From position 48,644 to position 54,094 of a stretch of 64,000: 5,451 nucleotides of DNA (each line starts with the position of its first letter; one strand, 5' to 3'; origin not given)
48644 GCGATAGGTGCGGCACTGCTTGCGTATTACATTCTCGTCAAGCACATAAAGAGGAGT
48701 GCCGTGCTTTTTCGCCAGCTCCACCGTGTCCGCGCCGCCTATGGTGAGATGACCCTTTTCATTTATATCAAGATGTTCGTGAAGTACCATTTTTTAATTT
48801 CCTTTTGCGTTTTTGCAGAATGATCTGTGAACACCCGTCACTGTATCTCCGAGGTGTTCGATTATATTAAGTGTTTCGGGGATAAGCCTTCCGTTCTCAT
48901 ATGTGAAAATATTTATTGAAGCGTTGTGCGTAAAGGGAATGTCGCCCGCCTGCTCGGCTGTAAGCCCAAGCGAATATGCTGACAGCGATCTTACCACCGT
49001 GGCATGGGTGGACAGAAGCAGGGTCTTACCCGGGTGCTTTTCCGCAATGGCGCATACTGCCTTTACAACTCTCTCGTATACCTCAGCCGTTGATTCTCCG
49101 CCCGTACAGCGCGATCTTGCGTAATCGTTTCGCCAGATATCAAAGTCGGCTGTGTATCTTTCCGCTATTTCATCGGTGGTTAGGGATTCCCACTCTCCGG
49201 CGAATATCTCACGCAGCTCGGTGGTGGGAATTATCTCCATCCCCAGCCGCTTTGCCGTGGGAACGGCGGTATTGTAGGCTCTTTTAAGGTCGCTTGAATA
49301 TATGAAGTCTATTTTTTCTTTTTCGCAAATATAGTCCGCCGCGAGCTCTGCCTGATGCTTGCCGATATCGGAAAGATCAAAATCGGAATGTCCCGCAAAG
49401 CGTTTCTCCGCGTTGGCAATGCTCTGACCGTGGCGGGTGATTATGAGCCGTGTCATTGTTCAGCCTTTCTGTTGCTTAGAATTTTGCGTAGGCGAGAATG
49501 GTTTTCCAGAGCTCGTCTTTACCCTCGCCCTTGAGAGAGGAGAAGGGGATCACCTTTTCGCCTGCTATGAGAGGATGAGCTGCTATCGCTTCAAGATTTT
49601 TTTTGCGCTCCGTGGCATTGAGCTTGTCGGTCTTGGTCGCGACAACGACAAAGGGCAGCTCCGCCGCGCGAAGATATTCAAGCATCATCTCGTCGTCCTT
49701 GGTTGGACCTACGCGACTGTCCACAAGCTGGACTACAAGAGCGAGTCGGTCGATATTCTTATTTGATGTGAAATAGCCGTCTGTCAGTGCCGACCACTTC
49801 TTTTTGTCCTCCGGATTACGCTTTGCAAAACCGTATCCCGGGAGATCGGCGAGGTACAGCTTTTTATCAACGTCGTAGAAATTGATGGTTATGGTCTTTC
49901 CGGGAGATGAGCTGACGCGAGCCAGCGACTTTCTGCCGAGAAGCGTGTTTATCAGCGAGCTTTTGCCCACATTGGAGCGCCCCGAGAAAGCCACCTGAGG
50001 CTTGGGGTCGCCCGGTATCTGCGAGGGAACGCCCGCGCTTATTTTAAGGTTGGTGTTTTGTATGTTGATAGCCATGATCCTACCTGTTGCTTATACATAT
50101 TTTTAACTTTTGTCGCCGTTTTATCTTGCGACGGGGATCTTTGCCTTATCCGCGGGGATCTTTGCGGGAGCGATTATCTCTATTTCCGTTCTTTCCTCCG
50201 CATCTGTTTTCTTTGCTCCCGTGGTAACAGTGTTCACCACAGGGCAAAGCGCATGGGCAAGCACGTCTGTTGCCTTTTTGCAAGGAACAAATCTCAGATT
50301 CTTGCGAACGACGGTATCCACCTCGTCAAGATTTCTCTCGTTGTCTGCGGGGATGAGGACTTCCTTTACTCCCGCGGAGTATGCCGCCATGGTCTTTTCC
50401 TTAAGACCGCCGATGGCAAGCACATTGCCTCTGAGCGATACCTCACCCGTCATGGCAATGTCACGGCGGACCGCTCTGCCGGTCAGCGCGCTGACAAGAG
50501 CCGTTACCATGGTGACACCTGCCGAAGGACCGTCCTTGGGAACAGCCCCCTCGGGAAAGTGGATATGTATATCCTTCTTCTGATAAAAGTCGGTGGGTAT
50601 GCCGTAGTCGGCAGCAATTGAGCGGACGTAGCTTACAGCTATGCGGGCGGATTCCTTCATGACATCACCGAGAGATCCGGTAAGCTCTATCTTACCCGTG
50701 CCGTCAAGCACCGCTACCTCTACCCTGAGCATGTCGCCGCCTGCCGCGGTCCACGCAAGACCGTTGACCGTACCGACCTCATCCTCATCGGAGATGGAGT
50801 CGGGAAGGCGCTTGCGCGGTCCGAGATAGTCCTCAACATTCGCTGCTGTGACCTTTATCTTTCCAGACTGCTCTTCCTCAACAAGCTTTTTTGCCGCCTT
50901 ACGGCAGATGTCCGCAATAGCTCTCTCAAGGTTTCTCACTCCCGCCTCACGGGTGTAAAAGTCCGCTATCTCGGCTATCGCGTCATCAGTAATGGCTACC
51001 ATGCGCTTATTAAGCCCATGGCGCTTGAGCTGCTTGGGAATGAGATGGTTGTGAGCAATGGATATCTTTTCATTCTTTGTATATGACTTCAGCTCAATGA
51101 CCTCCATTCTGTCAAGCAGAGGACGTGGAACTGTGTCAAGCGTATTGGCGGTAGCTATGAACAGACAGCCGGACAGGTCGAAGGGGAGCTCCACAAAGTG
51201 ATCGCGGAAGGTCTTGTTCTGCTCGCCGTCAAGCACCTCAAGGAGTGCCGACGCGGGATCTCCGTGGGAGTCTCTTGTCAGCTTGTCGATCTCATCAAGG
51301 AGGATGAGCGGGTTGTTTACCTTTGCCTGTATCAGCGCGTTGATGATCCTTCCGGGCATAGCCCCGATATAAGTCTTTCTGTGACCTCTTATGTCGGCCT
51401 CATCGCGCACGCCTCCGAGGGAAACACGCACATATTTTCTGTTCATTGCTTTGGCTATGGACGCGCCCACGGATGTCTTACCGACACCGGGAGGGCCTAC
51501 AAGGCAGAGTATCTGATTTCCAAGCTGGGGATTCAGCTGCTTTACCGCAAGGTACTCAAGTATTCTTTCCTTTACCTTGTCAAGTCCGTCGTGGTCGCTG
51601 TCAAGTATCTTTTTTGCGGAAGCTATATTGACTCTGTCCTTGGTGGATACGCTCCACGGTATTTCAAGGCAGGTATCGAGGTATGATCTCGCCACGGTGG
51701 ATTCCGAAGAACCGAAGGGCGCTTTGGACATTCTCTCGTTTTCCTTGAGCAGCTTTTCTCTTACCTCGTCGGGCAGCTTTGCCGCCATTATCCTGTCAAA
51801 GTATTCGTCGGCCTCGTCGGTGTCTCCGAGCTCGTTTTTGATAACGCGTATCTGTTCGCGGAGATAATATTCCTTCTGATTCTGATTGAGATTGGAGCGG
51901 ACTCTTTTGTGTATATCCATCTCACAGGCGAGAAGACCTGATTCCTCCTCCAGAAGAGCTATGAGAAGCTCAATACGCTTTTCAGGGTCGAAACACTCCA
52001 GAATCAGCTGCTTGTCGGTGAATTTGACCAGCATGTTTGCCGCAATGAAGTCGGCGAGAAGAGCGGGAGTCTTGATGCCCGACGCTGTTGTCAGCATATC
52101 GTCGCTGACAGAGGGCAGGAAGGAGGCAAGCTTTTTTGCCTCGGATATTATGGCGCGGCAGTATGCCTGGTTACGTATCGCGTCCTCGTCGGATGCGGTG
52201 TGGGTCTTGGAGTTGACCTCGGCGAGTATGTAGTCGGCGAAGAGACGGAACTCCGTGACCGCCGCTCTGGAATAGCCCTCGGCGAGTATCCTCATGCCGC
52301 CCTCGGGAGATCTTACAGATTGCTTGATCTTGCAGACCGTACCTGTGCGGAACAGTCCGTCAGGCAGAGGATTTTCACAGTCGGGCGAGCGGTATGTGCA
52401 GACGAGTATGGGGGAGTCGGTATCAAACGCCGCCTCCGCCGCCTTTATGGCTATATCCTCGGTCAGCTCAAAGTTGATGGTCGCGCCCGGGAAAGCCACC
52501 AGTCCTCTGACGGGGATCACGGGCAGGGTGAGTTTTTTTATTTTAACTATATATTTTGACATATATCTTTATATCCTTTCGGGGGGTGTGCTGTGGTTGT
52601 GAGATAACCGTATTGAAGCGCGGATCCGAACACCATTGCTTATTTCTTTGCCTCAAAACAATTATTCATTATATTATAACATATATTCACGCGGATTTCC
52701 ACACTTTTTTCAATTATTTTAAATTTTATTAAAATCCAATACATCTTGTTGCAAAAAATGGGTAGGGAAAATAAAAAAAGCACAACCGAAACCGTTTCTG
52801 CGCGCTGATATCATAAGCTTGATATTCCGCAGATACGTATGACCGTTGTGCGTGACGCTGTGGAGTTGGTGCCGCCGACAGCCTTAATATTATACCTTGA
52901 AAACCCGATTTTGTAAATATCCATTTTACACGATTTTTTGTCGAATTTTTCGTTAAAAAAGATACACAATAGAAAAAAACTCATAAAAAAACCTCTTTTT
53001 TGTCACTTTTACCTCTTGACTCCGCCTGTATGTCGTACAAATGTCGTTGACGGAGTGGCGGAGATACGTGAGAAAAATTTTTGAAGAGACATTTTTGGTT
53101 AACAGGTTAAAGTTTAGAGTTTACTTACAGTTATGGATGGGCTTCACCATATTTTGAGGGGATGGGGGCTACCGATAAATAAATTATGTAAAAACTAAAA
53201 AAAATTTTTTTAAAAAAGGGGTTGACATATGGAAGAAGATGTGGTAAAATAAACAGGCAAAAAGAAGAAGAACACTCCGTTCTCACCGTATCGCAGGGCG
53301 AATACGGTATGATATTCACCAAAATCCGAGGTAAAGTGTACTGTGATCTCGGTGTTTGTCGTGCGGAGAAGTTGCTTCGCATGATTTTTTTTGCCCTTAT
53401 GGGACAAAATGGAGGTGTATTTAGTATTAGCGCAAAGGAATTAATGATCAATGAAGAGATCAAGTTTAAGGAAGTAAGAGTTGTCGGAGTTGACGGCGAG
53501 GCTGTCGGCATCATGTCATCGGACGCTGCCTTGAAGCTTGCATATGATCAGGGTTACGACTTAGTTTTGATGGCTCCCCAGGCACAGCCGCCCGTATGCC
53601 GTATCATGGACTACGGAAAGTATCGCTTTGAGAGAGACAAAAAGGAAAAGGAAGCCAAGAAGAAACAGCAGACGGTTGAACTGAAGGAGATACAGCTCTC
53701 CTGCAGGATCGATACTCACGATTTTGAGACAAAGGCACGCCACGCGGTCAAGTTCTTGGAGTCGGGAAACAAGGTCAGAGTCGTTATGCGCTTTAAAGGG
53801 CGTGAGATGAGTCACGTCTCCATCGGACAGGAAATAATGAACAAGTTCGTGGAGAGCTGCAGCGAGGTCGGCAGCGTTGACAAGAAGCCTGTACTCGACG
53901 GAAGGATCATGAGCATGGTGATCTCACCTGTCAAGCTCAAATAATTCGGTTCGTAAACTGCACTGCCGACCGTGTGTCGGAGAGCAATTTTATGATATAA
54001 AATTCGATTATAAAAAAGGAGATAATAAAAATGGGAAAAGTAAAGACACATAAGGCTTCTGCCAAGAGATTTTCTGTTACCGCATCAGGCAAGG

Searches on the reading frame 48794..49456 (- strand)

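Call 101: search_protein_families(library=pfam, proteins=[window:48794-49456:-], max_evalue=0.0001)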
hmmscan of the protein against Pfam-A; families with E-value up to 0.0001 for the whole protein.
window:48794-49456:- (220 aa): 1 family
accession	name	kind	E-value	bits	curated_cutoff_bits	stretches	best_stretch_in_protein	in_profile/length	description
PF00300.27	His_Phos_1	-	2e-54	184.6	21.7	1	4-197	1-192/194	Histidine phosphatase superfamily (branch 1)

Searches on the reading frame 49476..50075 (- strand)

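Call 101: search_protein_families(library=pfam, proteins=[window:49476-50075:-], max_evalue=0.0001)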
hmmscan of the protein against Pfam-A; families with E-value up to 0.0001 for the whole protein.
window:49476-50075:- (199 aa): 5 families
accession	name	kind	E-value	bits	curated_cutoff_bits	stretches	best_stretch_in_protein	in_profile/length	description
PF01926.29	MMR_HSR1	-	5.4e-21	75.2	21.9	1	27-148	1-113/113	50S ribosome-binding GTPase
PF03193.22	RsgA_GTPase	-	1.6e-10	41.5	30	1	28-80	109-167/174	RsgA GTPase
PF02421.24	FeoB_N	-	1.6e-10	41.2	27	1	27-193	2-156/156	Ferrous iron transport protein B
PF00009.33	GTP_EFTU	-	2.6e-06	27.6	26.5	1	113-197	95-186/188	Elongation factor Tu GTP binding domain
PF00350.29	Dynamin_N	-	4.1e-05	24.1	27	0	28-53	1-26/168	Dynamin family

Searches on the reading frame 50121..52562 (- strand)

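Call 63: search_protein_families(library=pfam, proteins=[window:50121-52562:-], max_evalue=0.00001)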
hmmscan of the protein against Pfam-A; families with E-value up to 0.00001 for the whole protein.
window:50121-52562:- (813 aa): 6 families
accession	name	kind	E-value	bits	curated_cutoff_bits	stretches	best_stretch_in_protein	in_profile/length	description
PF05362.19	Lon_C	-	2.1e-86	289.2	21.1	1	570-772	1-203/205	Lon protease (S16) C-terminal proteolytic domain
PF02190.22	LON_substr_bdg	-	9.1e-35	120.8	28.7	1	12-205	1-199/200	ATP-dependent protease La (LON) substrate-binding domain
PF00004.35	AAA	-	8.9e-27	94.6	21.2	1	352-491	1-128/131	ATPase family associated with various cellular activities (AAA)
PF22667.2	Lon_lid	-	5.2e-23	80.9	27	1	513-567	1-55/57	Lon protease AAA+ ATPase lid domain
PF07728.20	AAA_5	-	4.5e-08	33.6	22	1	352-485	2-138/139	AAA domain (dynein-related subfamily)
PF13541.12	ChlI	-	3.3e-07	30.7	27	1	614-741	1-121/121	Subunit ChlI of Mg-chelatase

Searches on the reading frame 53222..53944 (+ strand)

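Call 63: search_protein_families(library=pfam, proteins=[window:53222-53944:+], max_evalue=0.00001)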
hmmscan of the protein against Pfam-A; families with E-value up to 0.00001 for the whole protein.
window:53222-53944:+ (240 aa): 2 families
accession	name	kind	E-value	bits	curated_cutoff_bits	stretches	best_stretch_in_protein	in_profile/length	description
PF00707.27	IF3_C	-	1.2e-33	115.3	34.8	1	152-236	1-85/86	Translation initiation factor IF-3, C-terminal domain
PF05198.21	IF3_N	-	2.8e-31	107.9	26.9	1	76-145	1-70/70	Translation initiation factor IF-3, N-terminal domain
